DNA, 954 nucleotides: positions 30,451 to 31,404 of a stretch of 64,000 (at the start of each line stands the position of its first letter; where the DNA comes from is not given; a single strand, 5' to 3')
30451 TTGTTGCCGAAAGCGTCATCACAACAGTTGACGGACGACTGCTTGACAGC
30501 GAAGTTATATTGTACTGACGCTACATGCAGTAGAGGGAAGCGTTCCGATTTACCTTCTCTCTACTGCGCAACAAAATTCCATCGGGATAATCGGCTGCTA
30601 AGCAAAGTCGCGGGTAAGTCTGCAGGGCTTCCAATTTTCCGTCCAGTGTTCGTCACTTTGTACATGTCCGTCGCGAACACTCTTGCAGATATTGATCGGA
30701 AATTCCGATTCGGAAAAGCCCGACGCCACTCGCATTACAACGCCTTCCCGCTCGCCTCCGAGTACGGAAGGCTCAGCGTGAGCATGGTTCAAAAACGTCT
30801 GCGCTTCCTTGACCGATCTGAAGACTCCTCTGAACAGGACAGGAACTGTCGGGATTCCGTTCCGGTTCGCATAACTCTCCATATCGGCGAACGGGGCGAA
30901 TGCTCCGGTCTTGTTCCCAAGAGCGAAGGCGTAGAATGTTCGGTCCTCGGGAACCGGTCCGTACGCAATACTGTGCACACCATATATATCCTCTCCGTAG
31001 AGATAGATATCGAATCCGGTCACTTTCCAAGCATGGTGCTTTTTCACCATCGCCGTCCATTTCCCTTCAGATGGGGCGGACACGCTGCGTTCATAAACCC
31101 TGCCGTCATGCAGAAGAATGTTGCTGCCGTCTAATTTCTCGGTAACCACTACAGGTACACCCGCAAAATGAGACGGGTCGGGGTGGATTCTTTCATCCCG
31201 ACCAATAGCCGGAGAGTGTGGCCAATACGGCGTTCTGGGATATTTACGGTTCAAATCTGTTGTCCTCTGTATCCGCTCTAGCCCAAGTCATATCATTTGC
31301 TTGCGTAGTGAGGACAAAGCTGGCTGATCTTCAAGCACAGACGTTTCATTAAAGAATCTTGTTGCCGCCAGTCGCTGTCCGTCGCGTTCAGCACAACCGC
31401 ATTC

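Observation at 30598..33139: ABC/AAA ATPase, PIN nuclease and Rnl-type RNA ligase cluster: candidate RNA-targeting conflict module carrying its own repair enzyme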

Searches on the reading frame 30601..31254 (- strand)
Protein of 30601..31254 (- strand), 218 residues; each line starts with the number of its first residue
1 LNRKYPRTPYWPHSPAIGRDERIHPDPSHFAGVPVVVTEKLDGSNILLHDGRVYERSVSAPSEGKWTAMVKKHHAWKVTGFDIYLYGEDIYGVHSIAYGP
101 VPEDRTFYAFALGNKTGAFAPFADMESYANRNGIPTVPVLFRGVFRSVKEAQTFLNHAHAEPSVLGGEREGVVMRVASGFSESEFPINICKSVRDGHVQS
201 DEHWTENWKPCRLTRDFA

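Call 3: search_protein_families(library=pfam, proteins=[window:30601-31254:-], max_evalue=0.1)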
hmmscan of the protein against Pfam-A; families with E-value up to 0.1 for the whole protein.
window:30601-31254:- (218 aa): 2 families
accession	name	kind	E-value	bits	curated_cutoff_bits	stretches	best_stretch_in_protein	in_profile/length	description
PF09414.15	RNA_ligase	-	1.6e-20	74.4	27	1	34-191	2-169/171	RNA ligase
PF09511.15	RNA_lig_T4_1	-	0.0018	18.6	28.3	1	103-178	136-210/227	RNA ligase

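Call 4: search_protein_families(library=padloc, proteins=[window:30601-31254:-], max_evalue=0.1)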
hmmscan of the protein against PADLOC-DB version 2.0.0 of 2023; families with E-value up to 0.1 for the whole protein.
window:30601-31254:- (218 aa): 0 families

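Call 5: search_protein_families(library=ncbifam, proteins=[window:30601-31254:-], max_evalue=0.1)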
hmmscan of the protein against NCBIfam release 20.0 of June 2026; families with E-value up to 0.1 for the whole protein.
window:30601-31254:- (218 aa): 1 family
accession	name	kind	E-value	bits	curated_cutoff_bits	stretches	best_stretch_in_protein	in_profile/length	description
TIGR02306.1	RNA_lig_DRB0094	equivalog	0.014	14.3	151.15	0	26-53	151-183/341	RNA ligase (ATP)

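Call 12: find_homologous_proteins(query=window:30601-31254:-, max_evalue=0.00001)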
Query window:30601-31254:- (218 aa): 1267 proteins with E <= 0.00001 among 1364 candidates; the best 120 are listed.
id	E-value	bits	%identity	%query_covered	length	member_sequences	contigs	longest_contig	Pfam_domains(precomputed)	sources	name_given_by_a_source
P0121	6.4e-122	423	99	84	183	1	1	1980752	PF09414.16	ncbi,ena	-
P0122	8.4e-118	410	78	100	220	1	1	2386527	PF09414.16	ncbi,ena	-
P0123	6.5e-115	400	78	98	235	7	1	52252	PF09414.16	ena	-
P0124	1.0e-111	390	77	99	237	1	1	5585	PF09414.16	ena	-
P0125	4.1e-111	388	75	98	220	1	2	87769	PF09414.16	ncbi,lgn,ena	-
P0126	6.0e-111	387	75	98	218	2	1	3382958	PF09414.16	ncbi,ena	-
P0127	7.7e-109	380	75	98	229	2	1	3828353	PF09414.16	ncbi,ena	-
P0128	8.1e-109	380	72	100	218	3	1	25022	PF09414.16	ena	-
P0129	4.0e-107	375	73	100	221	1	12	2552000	PF09414.16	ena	-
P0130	4.9e-107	374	72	98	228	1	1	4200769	PF09414.16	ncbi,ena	-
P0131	1.7e-106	373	71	100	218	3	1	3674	PF09414.16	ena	-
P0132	9.6e-106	370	73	99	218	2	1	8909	PF09414.16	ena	-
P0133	3.1e-105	369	71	99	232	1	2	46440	PF09414.16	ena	-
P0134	3.9e-105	368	71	99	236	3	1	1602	PF09414.16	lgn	-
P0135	6.3e-105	368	70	99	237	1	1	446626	PF09414.16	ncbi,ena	-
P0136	6.3e-105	368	73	99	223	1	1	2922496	PF09414.16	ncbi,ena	-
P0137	6.7e-104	364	71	99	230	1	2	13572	PF09414.16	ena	-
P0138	7.6e-104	364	70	98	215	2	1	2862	PF09414.16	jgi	jgi:hypothetical protein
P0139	2.5e-103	362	71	98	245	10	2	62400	PF09414.16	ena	-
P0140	3.4e-103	362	80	88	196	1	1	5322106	PF09414.16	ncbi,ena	-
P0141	4.3e-103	362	73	97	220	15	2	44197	PF09414.16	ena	-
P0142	6.2e-103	361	70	99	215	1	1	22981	PF09414.16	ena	-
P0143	9.0e-103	361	80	88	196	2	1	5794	PF09414.16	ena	-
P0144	1.1e-102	360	70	99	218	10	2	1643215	PF09414.16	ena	-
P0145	2.0e-102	359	70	99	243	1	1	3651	PF09414.16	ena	-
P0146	2.1e-102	359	70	99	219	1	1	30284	PF09414.16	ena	-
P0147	3.1e-102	359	70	99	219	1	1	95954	PF09414.16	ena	-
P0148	3.1e-102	359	71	98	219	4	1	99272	PF09414.16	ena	-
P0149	4.2e-102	358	69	99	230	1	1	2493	PF09414.16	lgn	-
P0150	9.5e-102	357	70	99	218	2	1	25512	PF09414.16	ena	-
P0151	1.1e-101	357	69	99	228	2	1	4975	PF09414.16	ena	-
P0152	1.1e-101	357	68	99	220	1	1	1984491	PF09414.16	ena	-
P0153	5.7e-101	355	77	90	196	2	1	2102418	PF09414.16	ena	-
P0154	5.9e-101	355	71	98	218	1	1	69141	PF09414.16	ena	-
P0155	6.2e-101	355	68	99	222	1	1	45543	PF09414.16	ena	-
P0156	6.3e-101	354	70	99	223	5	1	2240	PF09414.16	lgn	-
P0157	8.4e-101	354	70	99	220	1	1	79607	PF09414.16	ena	-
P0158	1.1e-100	354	70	99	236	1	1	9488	PF09414.16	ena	-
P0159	1.2e-100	354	70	99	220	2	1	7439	PF09414.16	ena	-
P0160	1.5e-100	353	69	99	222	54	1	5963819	PF09414.16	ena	-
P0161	1.8e-100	353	71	99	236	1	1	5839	PF09414.16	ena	-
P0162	2.3e-100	353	68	99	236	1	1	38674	PF09414.16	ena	-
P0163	2.5e-100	353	68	99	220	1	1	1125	PF09414.16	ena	-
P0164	3.1e-100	352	71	98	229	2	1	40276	PF09414.16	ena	-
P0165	3.1e-100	352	70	98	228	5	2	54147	PF09414.16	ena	-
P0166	3.8e-100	352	69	99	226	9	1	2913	PF09414.16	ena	-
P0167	4.8e-100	352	67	99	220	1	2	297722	PF09414.16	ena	-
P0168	5.8e-100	351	68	99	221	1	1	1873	PF09414.16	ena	-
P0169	1.0e-99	351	68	100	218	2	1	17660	PF09414.16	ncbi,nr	ncbi:MAG: RNA ligase family protein [Rhodospirillales bacterium]|nr:RNA ligase family protein [Rhodo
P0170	1.3e-99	350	69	98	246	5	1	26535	PF09414.16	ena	-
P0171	1.5e-99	350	68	98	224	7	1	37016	PF09414.16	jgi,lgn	-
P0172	1.5e-99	350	70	98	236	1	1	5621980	PF09414.16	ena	-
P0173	1.6e-99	350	67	99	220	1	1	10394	PF09414.16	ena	-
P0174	1.8e-99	350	70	98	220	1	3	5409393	PF09414.16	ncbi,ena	-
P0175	2.0e-99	350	67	97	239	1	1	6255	PF09414.16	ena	-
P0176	2.1e-99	349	69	99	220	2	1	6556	PF09414.16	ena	-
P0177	2.6e-99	349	68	97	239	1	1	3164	PF09414.16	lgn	-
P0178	2.7e-99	349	69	99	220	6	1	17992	PF09414.16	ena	-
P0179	2.8e-99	349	67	97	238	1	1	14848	PF09414.16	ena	-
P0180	3.1e-99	349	70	98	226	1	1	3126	PF09414.16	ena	-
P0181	3.4e-99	349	69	98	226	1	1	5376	PF09414.16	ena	-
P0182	3.4e-99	349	69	98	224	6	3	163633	PF09414.16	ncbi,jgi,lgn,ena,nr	ncbi:MAG: RNA ligase family protein [Gammaproteobacteria bacterium]|nr:RNA ligase family protein [Ga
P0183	4.6e-99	348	69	99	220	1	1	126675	PF09414.16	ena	-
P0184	5.1e-99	348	69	97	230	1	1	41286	PF09414.16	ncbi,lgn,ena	-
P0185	5.9e-99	348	67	99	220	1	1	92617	PF09414.16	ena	-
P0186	6.1e-99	348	70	99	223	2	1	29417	PF09414.16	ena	-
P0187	7.0e-99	348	67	100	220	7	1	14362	PF09414.16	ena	-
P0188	7.6e-99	348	70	97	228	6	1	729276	PF09414.16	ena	-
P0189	8.9e-99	347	67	99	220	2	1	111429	PF09414.16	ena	-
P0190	1.0e-98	347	68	97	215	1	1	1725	PF09414.16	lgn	-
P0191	1.5e-98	347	69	99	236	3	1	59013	PF09414.16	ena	-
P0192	1.7e-98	347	68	99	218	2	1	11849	PF09414.16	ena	-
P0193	1.7e-98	347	69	97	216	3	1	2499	PF09414.16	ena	-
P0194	1.9e-98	346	70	98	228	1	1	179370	PF09414.16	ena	-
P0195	2.2e-98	346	66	99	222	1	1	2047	PF09414.16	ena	-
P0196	2.6e-98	346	69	99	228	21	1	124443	PF09414.16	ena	-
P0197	2.7e-98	346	67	99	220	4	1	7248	PF09414.16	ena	-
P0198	2.8e-98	346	68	99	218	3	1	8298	PF09414.16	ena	-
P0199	2.8e-98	346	70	96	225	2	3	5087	PF09414.16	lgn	-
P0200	3.0e-98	346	69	99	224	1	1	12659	PF09414.16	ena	-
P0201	3.8e-98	345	67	99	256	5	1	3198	PF09414.16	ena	-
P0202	4.7e-98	345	67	99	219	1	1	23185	PF09414.16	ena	-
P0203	8.0e-98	344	69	97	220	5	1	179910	PF09414.16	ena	-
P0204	8.7e-98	344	69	97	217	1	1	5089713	PF09414.16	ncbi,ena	-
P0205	8.9e-98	344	68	99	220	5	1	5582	PF09414.16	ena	-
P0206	9.5e-98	344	68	99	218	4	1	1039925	PF09414.16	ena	-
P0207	1.1e-97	344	68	97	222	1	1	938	PF09414.16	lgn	-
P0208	1.1e-97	344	68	99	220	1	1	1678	PF09414.16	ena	-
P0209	1.4e-97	344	68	99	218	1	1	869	PF09414.16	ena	-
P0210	1.4e-97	344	68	99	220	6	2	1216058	PF09414.16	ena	-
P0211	1.5e-97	343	67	99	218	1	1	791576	PF09414.16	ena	-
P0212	1.8e-97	343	67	98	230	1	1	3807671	PF09414.16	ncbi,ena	-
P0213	2.1e-97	343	67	99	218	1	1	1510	PF09414.16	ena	-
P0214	2.6e-97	343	66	98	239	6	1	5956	PF09414.16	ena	-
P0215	2.7e-97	343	68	99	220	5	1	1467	PF09414.16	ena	-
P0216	3.2e-97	342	69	98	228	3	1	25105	PF09414.16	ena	-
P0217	3.3e-97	342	68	99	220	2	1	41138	PF09414.16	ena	-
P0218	3.3e-97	342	66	100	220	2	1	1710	PF09414.16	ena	-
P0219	3.5e-97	342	68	98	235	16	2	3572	PF09414.16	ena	-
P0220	3.9e-97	342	67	99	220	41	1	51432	PF09414.16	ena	-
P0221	5.3e-97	342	68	98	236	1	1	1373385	PF09414.16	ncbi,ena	-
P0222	5.4e-97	342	68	99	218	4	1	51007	PF09414.16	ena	-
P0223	5.9e-97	342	67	97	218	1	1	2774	PF09414.16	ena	-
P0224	6.7e-97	341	67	99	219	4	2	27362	PF09414.16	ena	-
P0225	6.8e-97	341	75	90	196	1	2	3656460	PF09414.16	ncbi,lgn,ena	-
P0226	6.9e-97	341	68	97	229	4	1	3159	PF09414.16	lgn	-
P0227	6.9e-97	341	67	99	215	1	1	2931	PF09414.16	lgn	-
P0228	7.2e-97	341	67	99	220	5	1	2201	PF09414.16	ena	-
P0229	7.8e-97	341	68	98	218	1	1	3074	PF09414.16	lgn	-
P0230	8.4e-97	341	69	97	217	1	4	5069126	PF09414.16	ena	-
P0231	8.4e-97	341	67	99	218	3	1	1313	PF09414.16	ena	-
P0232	1.0e-96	341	70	97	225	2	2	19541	PF09414.16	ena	-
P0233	1.1e-96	341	68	100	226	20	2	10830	PF09414.16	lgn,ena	-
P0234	1.2e-96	340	69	98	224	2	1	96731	PF09414.16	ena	-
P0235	1.2e-96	340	67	98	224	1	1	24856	PF09414.16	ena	-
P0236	1.3e-96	340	69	99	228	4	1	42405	PF09414.16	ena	-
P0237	1.4e-96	340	67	98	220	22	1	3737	PF09414.16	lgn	-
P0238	1.4e-96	340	69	98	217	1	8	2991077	PF09414.16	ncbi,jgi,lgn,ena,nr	ncbi:MAG: RNA ligase family protein [Gammaproteobacteria bacterium]|nr:RNA ligase family protein [Ga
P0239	1.5e-96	340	68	99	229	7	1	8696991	PF09414.16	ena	-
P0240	1.6e-96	340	68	97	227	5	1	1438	PF09414.16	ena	-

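Call 20: search_solved_structures(query=window:30601-31254:-, max_evalue=1, show_alignments=2)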
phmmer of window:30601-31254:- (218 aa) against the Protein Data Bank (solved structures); distinct sequences matched with E-value up to 1: 0.

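Call 25: find_related_loci(query=A2, collection=metagenome_contigs, flank=6000)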
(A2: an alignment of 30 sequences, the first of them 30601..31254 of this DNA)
Query A2 (218 aa) in metagenome_contigs; peptide patterns used: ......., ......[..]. (x = any residue, [..] = any of these).
600 stretches matched a pattern (row limit reached: there are more); 228 encode a relative of the query (tblastn E <= 1e-3); the best 80 are kept; 80 distinct loci.
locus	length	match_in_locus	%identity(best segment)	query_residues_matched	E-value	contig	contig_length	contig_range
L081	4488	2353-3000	69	1-216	2e-102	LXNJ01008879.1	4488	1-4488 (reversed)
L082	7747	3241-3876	67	4-215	6e-99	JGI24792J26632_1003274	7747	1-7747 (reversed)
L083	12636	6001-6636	67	4-215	6e-99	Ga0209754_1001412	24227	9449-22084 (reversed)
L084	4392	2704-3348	68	1-215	4e-98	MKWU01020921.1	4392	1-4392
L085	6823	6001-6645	68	1-215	7e-98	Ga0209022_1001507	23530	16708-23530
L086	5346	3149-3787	64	4-216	9e-95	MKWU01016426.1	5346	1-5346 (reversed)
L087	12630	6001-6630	68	4-213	9e-94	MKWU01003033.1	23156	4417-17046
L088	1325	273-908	65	4-215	6e-100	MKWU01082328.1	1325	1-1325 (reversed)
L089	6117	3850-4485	65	4-215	2e-92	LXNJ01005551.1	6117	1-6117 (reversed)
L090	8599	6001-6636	64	4-215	6e-92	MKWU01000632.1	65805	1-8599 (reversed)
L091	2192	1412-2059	63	1-216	2e-95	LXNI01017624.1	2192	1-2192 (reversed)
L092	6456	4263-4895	65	4-214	9e-92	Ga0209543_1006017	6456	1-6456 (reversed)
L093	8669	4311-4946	65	4-215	3e-91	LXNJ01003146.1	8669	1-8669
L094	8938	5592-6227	64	4-215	1e-90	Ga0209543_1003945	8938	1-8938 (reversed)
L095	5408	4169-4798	64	4-213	1e-89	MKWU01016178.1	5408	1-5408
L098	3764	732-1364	62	1-212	8e-83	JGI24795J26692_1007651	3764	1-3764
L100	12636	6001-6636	55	4-216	2e-72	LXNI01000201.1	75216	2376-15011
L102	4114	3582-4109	62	1-177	3e-66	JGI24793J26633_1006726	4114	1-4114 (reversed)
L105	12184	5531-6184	49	4-215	5e-64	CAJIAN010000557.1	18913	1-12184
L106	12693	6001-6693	47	4-213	4e-64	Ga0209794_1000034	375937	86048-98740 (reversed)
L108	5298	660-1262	50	4-216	4e-62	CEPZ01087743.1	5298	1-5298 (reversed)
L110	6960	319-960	47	4-216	2e-61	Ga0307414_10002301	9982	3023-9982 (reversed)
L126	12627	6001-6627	40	4-213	1e-46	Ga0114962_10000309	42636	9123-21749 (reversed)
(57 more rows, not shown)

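Call 30: search_dna_similar(query=window:30601-31254:-, collection=phages, mode=protein, max_rows=25, max_evalue=0.00001)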
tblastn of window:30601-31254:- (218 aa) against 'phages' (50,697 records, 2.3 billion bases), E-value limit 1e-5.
Records with a match: 25; places in all: 25; records where one place covers at least 80% of the query: 25.
Best place of each record, by identity: <60% 25.
By first word of the organism name: uncultured 8; Caulobacter 8; Agrobacterium 2; Acinetobacter 2; Sinorhizobium 1; Salicola 1; Ralstonia 1; Bertelyvirus 1; Xanthomonas 1.
By host as written in the record: Caulobacter vibrioides CB15 9; - 8; Agrobacterium tumefaciens C58 2; Acinetobacter baumannii DSM 30007 2; Sinohrizobium meliloti NRRL L-50 1; Salicola sp. PV4 1; Ralstonia solanacearum 1; Xanthomonas citri 1.
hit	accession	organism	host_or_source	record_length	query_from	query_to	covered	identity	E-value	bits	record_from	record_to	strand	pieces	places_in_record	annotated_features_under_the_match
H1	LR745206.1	uncultured phage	metagenomic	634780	4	213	96%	39.9%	5e-42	156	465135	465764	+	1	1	record has no annotation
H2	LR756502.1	uncultured phage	metagenomic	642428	4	214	97%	38.0%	3e-41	154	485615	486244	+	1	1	record has no annotation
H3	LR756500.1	uncultured phage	metagenomic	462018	4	213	96%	34.2%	1e-29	120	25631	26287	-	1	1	record has no annotation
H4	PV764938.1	Sinorhizobium phage Phosso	Sinohrizobium meliloti NRRL L-50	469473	1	213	98%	32.6%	1e-24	107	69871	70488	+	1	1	RNA ligase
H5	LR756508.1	uncultured phage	metagenomic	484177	4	204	92%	34.1%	1e-20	95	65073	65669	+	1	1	record has no annotation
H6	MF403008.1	Agrobacterium phage Atu_ph07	Agrobacterium tumefaciens C58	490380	5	213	96%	32.7%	4e-23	102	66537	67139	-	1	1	hypothetical protein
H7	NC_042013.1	Agrobacterium phage Atu_ph07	Agrobacterium tumefaciens C58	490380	5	213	96%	32.7%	4e-23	102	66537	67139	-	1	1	hypothetical protein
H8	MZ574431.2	Caulobacter phage J4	Caulobacter vibrioides CB15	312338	4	204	92%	33.6%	3e-20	94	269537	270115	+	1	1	hypothetical protein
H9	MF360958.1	Salicola phage SCTP-2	Salicola sp. PV4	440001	4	204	92%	33.2%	2e-22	100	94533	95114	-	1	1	101: hypothetical protein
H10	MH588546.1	Caulobacter phage CcrBL9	Caulobacter vibrioides CB15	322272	4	204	92%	33.0%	2e-19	92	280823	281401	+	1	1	hypothetical protein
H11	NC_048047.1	Caulobacter phage CcrBL9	Caulobacter vibrioides CB15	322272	4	204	92%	33.0%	2e-19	92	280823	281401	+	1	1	RNA ligase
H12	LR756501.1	uncultured phage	metagenomic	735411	1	204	94%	31.8%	5e-25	107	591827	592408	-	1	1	record has no annotation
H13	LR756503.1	uncultured phage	metagenomic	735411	1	204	94%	31.8%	5e-25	107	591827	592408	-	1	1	record has no annotation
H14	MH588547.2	Caulobacter phage CcrSC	Caulobacter vibrioides CB15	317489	4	204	92%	32.2%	1e-19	92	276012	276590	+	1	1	hypothetical protein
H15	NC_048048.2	Caulobacter phage CcrSC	Caulobacter vibrioides CB15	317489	4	204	92%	32.2%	1e-19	92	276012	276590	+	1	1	RNA ligase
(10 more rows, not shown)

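Call 31: predict_structure(alignment_id=A2)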
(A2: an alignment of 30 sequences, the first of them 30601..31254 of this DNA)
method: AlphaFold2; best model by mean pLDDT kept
length: 218 residues; sequences in the alignment: 30
mean_pLDDT: 62.1   pTM: 0.68
mean pLDDT of the five models: 62.1, 61.5, 56.8, 55.8, 47.9
residues with pLDDT >= 90: 34; 70-90: 62; 50-70: 37; < 50: 85
segments of 3 or more residues with pLDDT < 50: 1-3, 43-103, 199-218
pLDDT, mean of each block of 10 residues (from residue 1): 58 67 87 92 45 42 34 34 42 29 49 64 78 74 97 91 77 88 84 66 33 31
secondary structure, 60 per line:
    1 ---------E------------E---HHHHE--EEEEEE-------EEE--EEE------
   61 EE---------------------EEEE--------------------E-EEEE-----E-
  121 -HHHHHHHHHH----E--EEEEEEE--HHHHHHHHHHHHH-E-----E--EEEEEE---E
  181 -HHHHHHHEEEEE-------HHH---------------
elements in order: H27-30 E34-39 E47-49 E52-54 E84-87 E110-113 H122-131 E139-145 H148-160 E171-176 H182-188 E189-193

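Call 34: search_solved_structures(query=A2, max_evalue=10, show_alignments=2)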
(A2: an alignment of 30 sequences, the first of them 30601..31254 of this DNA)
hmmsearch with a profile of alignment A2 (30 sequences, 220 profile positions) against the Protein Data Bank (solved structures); distinct sequences matched with E-value up to 10: 4.
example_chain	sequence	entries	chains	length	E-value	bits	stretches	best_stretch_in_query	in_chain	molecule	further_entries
2qsa_A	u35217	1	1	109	0.19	14.5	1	67-124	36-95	DnaJ homolog dnj-2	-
2cje_A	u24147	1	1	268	0.42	13.4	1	108-212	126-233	DUTPASE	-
2yay_A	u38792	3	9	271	0.43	13.3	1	108-212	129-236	DUTPASE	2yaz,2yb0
4lh6_A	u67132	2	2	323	1.6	11.5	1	147-180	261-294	DNA ligase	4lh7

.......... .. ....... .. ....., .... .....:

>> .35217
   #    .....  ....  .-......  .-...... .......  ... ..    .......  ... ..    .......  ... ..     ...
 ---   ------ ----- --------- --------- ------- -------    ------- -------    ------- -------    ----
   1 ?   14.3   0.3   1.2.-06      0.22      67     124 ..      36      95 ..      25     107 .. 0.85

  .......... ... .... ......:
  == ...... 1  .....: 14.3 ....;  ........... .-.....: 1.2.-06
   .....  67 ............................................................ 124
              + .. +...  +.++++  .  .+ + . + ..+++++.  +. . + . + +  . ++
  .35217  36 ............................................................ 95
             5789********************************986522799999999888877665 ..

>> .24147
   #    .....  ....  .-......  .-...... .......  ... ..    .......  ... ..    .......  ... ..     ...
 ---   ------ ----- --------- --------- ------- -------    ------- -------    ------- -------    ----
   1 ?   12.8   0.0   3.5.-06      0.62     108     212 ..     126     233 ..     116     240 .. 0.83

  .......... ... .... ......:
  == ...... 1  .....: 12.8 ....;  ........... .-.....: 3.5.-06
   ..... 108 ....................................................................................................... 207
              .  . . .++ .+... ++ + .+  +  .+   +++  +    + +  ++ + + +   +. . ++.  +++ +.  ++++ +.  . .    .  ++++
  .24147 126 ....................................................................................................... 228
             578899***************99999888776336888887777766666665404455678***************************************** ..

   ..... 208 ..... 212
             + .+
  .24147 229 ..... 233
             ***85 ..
